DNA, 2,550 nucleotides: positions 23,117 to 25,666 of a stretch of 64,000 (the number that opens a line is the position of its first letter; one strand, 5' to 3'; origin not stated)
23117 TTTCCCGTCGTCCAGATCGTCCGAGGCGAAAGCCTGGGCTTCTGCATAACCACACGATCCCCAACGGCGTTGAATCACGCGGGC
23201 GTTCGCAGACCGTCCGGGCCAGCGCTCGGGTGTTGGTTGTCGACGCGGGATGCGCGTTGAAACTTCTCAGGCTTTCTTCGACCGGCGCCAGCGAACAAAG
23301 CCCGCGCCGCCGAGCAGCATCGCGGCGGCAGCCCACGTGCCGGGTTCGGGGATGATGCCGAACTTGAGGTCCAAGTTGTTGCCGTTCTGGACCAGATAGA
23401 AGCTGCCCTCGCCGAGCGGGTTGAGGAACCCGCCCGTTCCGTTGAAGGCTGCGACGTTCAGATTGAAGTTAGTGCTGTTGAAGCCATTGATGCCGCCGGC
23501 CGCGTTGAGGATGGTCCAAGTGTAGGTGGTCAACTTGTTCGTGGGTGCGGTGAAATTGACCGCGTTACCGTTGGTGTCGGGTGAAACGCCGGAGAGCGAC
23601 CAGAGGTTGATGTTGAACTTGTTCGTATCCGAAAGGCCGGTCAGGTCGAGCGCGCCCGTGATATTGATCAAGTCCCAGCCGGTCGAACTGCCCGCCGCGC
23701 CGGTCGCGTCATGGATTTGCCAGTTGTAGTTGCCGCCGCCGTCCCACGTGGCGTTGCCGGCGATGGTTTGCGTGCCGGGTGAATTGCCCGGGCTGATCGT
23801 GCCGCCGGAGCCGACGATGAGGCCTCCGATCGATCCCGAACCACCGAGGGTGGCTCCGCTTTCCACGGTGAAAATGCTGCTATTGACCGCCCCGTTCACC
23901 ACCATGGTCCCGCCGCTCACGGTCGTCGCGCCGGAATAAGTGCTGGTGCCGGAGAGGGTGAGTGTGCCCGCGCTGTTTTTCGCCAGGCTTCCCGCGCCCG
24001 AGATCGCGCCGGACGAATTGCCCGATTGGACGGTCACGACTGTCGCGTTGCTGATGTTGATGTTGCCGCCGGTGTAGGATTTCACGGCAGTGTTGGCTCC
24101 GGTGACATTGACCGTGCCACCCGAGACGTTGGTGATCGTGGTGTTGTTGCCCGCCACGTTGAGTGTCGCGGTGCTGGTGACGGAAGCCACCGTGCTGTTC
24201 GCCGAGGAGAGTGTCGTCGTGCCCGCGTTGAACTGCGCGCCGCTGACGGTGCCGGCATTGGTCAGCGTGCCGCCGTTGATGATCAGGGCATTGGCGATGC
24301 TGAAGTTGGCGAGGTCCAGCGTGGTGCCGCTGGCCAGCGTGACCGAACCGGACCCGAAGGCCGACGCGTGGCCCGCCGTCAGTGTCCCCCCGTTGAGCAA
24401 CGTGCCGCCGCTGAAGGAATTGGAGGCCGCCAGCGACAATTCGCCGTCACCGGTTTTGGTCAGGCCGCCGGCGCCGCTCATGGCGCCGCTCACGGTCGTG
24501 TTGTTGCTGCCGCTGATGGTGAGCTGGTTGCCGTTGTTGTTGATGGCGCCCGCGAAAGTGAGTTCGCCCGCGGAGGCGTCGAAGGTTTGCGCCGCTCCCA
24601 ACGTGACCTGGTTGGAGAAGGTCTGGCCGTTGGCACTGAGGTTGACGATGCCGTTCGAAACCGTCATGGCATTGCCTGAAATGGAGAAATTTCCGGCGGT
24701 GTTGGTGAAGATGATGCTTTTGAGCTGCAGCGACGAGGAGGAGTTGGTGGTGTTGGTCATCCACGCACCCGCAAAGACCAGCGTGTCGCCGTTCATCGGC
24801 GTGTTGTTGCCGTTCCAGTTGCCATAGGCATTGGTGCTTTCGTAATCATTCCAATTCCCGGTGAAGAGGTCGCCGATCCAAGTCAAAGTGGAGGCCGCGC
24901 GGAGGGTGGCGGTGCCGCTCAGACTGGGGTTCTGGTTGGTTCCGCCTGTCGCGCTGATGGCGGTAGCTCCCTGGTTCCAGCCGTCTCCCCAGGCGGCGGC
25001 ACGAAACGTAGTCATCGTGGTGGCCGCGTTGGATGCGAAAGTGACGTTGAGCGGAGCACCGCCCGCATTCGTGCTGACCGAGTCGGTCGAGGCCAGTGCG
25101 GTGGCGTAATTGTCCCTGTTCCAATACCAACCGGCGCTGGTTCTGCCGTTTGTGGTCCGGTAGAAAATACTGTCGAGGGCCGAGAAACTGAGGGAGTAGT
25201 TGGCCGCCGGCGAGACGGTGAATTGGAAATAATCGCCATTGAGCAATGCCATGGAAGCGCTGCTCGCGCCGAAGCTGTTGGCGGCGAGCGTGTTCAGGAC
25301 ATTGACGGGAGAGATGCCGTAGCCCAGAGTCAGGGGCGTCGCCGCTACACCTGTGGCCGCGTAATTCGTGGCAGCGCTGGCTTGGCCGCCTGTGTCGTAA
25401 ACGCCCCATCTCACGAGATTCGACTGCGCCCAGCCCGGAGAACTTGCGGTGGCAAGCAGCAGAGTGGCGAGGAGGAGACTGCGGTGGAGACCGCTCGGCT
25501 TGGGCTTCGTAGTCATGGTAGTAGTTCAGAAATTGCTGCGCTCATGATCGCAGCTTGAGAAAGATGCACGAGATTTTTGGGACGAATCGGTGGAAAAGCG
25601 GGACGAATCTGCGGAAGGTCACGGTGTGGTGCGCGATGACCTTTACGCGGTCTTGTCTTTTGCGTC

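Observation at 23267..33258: Self-contained island: 7TMR-DISM kinase and LytTR regulator flanked by paralogous PEP-CTERM beta-strand-repeat surface proteins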

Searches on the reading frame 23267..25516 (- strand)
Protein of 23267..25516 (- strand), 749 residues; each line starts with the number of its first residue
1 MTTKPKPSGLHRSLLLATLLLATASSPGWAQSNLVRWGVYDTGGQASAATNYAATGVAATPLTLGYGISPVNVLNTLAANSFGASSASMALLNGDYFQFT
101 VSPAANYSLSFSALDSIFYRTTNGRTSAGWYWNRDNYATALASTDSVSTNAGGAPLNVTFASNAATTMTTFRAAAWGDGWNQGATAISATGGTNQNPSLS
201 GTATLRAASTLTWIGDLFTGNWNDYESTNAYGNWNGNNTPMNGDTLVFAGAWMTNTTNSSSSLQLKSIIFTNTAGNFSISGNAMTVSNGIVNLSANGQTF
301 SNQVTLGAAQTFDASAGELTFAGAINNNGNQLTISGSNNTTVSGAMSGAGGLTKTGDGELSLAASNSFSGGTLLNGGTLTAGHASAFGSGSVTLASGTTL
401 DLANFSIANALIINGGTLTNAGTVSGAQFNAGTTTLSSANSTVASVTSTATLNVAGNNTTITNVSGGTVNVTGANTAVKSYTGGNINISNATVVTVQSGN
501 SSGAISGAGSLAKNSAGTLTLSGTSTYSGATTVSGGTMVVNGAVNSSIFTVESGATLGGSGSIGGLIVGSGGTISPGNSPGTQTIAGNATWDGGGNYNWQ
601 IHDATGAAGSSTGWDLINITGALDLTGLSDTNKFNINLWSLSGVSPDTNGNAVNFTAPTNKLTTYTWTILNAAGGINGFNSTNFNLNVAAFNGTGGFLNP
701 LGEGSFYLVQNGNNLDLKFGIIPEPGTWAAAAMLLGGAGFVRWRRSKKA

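Call 3: search_protein_families(library=pfam, proteins=[window:23267-25516:-], max_evalue=0.01)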
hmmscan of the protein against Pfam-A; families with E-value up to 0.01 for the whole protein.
window:23267-25516:- (749 aa): 2 families
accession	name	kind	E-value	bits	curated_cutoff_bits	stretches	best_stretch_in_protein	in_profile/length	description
PF12951.13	PATR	-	6.5e-14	52.1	27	2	511-540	1-30/30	Passenger-associated-transport-repeat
PF07589.16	PEP-CTERM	-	0.0041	17.6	20.7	0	722-745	2-24/24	PEP-CTERM motif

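Call 4: search_protein_families(library=ncbifam, proteins=[window:23267-25516:-], max_evalue=0.01)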
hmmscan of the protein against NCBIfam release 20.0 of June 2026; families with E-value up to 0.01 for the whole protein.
window:23267-25516:- (749 aa): 4 families
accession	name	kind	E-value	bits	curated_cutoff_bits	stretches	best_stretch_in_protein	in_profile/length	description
NF051851.1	AtpSerPepEprS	equivalog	2.6e-19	68.8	1700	1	508-678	449-597/988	autotransporter serine peptidase EprS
TIGR02601.1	autotrns_rpt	repeat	2e-15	56.2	19.85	2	510-541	1-32/32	beta strand repeat protein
NF011847.1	PRK15319.1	equivalog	2.2e-09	35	2249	2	446-599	766-914/2050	fibronectin-binding autotransporter adhesin ShdA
NF033865.1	fusolisin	equivalog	8.4e-07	27.5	999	2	472-557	421-503/1006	fusolisin family autotransporter serine protease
